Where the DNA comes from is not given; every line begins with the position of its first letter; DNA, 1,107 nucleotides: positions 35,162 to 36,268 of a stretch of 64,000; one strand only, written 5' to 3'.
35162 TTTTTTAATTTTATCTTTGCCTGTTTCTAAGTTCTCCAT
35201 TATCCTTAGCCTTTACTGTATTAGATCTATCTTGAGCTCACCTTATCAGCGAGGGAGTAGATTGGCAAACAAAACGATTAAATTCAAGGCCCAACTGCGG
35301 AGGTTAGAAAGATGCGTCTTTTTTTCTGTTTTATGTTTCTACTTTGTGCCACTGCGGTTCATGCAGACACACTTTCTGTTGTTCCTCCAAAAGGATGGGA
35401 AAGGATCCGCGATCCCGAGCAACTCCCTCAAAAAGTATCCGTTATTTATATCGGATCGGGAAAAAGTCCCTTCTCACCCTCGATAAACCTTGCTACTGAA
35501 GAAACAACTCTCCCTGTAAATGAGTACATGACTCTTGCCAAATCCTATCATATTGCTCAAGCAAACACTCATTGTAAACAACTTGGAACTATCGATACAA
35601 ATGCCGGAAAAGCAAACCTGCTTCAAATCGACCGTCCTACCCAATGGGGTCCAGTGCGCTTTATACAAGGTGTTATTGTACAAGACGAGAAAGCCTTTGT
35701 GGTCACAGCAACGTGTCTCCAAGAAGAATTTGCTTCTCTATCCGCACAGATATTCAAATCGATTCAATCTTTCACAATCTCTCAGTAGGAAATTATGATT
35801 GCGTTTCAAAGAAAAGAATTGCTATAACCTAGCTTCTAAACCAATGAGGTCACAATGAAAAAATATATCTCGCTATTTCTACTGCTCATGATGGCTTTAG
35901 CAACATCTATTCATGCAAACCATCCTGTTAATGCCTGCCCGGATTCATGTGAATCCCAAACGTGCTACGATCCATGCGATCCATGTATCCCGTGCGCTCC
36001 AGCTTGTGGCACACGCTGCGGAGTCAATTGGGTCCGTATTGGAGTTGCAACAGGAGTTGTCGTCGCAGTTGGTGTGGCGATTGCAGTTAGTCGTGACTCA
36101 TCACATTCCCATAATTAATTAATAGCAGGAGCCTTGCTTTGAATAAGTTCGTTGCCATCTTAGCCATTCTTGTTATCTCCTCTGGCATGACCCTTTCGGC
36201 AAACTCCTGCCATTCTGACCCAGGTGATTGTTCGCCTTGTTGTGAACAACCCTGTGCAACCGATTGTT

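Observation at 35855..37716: Tandem array of four small signal-peptide / Cys-rich / C-terminal-TM / His-tail proteins coupled to a lipoprotein: an uncharacterised envelope module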

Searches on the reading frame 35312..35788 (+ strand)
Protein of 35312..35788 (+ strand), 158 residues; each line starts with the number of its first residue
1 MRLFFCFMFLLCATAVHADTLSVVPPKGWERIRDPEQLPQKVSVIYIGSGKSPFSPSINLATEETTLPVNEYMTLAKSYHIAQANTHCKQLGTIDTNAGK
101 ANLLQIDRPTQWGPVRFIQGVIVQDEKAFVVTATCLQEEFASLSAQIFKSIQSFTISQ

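Call 5: search_protein_families(library=pfam, proteins=[window:35312-35788:+], max_evalue=1)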
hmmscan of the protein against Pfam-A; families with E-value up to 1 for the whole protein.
window:35312-35788:+ (158 aa): 0 families

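Call 6: search_protein_families(library=ncbifam, proteins=[window:35312-35788:+], max_evalue=1)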
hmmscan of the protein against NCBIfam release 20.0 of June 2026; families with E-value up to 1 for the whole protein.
window:35312-35788:+ (158 aa): 1 family
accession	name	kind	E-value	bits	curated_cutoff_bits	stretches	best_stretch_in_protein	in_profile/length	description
NF047501.1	lipo_LIC_13215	equivalog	0.003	16.9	200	1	113-154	152-193/194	LIC_13215 family putative lipoprotein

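Call 59: search_solved_structures(query=A6, max_evalue=10)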
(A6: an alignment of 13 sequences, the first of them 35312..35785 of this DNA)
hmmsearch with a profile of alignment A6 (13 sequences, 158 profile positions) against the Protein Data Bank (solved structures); distinct sequences matched with E-value up to 10: 1.
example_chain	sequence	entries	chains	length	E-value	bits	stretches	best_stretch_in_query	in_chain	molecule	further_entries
9mcd_A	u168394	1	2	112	0.21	14.4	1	60-105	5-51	Alba1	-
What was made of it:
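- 35312..35788 (+): 'up158': secreted 158-aa protein with a signal peptide (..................). First gene of the operon. No PDB relative (call 59).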

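Call 68: search_protein_families(library=pfam, alignment_id=A6, max_evalue=10)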
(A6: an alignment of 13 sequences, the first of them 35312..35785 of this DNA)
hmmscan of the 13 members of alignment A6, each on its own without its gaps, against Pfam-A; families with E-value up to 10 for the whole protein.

A. member 1, window:35312-35785:+ (158 aa): 0 families

B. families by the number of members that match (of 13 scanned): 4 families
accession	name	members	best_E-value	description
PF18933.6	PsbP_2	2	0.056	PsbP-like protein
PF06888.18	Put_Phosphatase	2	0.064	Putative Phosphatase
PF10738.15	Lpp-LpqN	1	0.037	Probable lipoprotein LpqN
PF18623.6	TnsE_C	1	0.12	TnsE C-terminal domain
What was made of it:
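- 35312..35788 (+): The only family signal is weak sub-threshold PsbP_2 / LpqN hits (call 68).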

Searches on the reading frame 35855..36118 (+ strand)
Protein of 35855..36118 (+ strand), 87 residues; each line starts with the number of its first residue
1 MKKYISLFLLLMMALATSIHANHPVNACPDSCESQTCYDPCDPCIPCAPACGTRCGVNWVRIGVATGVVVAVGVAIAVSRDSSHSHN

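Call 5: search_protein_families(library=pfam, proteins=[window:35855-36118:+], max_evalue=1)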
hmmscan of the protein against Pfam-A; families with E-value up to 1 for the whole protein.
window:35855-36118:+ (87 aa): 0 families

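Call 6: search_protein_families(library=ncbifam, proteins=[window:35855-36118:+], max_evalue=1)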
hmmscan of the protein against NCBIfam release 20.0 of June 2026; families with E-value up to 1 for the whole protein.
window:35855-36118:+ (87 aa): 0 families

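Call 9: find_homologous_proteins(query=A1, max_evalue=0.01)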
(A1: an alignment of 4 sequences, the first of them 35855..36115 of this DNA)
Query A1 (4 sequences) (87 aa, profile of the alignment): 65 proteins with E <= 0.01 among 8000 candidates.
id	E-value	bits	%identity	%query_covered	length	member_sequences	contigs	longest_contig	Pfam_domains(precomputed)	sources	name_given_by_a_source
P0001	1.2e-30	123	100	100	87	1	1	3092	-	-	-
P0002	1.2e-27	114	29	67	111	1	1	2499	-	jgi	-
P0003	1.9e-27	113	51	59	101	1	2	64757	-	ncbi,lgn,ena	-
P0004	2.4e-27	113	32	66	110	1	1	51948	-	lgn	-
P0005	3.0e-27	112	31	67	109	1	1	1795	-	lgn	-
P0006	6.0e-26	108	32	75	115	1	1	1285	-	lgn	-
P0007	6.8e-26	108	50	56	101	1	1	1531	-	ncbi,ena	-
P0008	1.1e-25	107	38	100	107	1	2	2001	-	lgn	-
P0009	2.0e-25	106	30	67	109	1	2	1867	-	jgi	-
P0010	2.7e-25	106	56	21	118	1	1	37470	-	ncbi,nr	ncbi:MAG: hypothetical protein JJU12_05460 [Chlamydiales bacterium]|nr:hypothetical protein [Chlamyd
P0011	7.6e-25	105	30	100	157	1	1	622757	-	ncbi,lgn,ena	-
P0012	5.2e-24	102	35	67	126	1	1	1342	-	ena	-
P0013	1.4e-23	101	33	67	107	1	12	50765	-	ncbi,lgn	-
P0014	1.8e-23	100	30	75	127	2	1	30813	-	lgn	-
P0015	7.7e-23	98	34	40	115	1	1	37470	-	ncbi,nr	ncbi:MAG: hypothetical protein JJU12_05465 [Chlamydiales bacterium]|nr:hypothetical protein [Chlamyd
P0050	2.2e-12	65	33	49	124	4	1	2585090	-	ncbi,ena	-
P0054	7.8e-12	63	39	47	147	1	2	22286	-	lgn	-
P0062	9.0e-9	53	45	46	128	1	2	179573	-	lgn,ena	-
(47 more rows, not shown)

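Call 12: find_encoding_contigs(protein=P0050, flank=6000, max_places=3)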
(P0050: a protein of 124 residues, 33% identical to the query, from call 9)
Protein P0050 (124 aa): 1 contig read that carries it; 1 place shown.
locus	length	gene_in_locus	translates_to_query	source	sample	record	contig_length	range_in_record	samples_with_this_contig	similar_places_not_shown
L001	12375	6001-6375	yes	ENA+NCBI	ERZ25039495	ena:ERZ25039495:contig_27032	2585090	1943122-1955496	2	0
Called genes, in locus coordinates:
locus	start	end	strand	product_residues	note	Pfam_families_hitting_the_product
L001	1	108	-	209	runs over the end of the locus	PF01813:ATP-synt_D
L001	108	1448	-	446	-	PF02874:ATP-synt_ab_N, PF00006:ATP-synt_ab, PF22919:ATP-synt_VA_C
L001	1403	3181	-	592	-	PF02874:ATP-synt_ab_N, PF16886:ATP-synt_ab_Xtn, PF00006:ATP-synt_ab, PF22919:ATP-synt_VA_C (weak)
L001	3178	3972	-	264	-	PF10962:DUF2764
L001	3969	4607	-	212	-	-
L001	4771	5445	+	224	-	-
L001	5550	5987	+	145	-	-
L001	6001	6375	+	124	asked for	-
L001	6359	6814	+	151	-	-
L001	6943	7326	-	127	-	-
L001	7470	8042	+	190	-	-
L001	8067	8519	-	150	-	PF00011:HSP20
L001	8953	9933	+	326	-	PF00923:TAL_FSA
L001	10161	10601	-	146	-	-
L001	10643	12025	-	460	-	-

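Call 13: find_encoding_contigs(protein=P0011, flank=6000, max_places=3)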
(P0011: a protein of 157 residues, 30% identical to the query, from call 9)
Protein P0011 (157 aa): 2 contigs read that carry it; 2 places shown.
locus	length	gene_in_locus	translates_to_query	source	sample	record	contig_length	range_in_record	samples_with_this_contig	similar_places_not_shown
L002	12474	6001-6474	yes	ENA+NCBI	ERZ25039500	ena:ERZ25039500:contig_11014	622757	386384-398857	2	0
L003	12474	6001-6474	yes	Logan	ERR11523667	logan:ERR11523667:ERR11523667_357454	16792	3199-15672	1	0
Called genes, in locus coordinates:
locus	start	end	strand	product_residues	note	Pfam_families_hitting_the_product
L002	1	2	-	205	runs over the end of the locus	PF01813:ATP-synt_D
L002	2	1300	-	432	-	PF02874:ATP-synt_ab_N, PF00006:ATP-synt_ab, PF22919:ATP-synt_VA_C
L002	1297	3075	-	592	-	PF02874:ATP-synt_ab_N, PF16886:ATP-synt_ab_Xtn, PF00006:ATP-synt_ab, PF22919:ATP-synt_VA_C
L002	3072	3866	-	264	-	PF10962:DUF2764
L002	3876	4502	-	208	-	PF16999:V-ATPase_G_2 (weak)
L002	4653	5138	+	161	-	-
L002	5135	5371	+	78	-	-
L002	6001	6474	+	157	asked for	-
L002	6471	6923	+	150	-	-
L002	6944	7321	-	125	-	-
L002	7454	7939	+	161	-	-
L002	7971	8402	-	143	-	PF00011:HSP20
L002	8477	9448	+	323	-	PF00923:TAL_FSA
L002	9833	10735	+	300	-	-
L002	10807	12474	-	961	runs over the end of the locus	PF00623:RNA_pol_Rpb1_2, PF04983:RNA_pol_Rpb1_3, PF05000:RNA_pol_Rpb1_4, PF04998:RNA_pol_Rpb1_5, PF13375:RnfC_N (faint)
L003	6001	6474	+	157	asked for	-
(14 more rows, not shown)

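Call 76: find_encoding_contigs(protein=P0062, flank=5000, max_places=2)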
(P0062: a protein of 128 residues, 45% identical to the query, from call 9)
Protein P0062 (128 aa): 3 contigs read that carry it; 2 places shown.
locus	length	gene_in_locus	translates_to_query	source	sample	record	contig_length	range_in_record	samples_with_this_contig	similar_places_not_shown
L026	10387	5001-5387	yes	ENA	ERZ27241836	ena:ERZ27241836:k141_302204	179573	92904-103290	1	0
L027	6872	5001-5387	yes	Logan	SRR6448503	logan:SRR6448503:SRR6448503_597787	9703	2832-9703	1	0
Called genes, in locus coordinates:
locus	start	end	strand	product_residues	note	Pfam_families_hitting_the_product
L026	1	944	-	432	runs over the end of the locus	PF02874:ATP-synt_ab_N, PF00006:ATP-synt_ab, PF22919:ATP-synt_VA_C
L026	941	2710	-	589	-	PF02874:ATP-synt_ab_N, PF16886:ATP-synt_ab_Xtn, PF00006:ATP-synt_ab, PF22919:ATP-synt_VA_C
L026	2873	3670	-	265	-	PF10962:DUF2764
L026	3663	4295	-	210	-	-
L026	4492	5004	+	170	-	-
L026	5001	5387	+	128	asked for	-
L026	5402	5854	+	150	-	-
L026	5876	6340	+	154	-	-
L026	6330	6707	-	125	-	-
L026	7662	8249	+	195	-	-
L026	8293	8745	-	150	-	PF00011:HSP20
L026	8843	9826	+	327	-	PF00923:TAL_FSA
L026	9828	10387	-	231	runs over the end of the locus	-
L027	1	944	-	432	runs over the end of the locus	PF02874:ATP-synt_ab_N, PF00006:ATP-synt_ab, PF22919:ATP-synt_VA_C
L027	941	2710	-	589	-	PF02874:ATP-synt_ab_N, PF16886:ATP-synt_ab_Xtn, PF00006:ATP-synt_ab, PF22919:ATP-synt_VA_C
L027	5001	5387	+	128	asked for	-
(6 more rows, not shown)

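Call 77: find_encoding_contigs(protein=P0054, flank=5000, max_places=2)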
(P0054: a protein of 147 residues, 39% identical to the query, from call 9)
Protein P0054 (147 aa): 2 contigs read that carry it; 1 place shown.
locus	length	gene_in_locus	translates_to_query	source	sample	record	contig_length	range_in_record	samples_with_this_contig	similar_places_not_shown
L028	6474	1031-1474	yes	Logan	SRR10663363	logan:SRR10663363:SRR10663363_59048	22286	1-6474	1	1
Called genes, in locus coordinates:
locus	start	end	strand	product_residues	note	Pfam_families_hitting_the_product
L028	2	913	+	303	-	?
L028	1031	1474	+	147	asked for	-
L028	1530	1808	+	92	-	-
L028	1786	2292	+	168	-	-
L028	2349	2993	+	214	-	PF19027:DUF5752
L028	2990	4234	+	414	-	PF21269:TreT_GT1, PF20706:GT4-conflict (weak), PF00534:Glycos_transf_1, PF13692:Glyco_trans_1_4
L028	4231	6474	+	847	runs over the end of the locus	PF00128:Alpha-amylase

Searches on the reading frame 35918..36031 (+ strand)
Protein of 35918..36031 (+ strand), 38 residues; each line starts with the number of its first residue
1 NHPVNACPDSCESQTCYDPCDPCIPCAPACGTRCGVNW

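Call 80: search_protein_families(library=pfam, proteins=[window:35918-36031:+], max_evalue=10)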
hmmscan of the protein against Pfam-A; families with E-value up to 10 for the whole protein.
seq(38 aa): 0 families
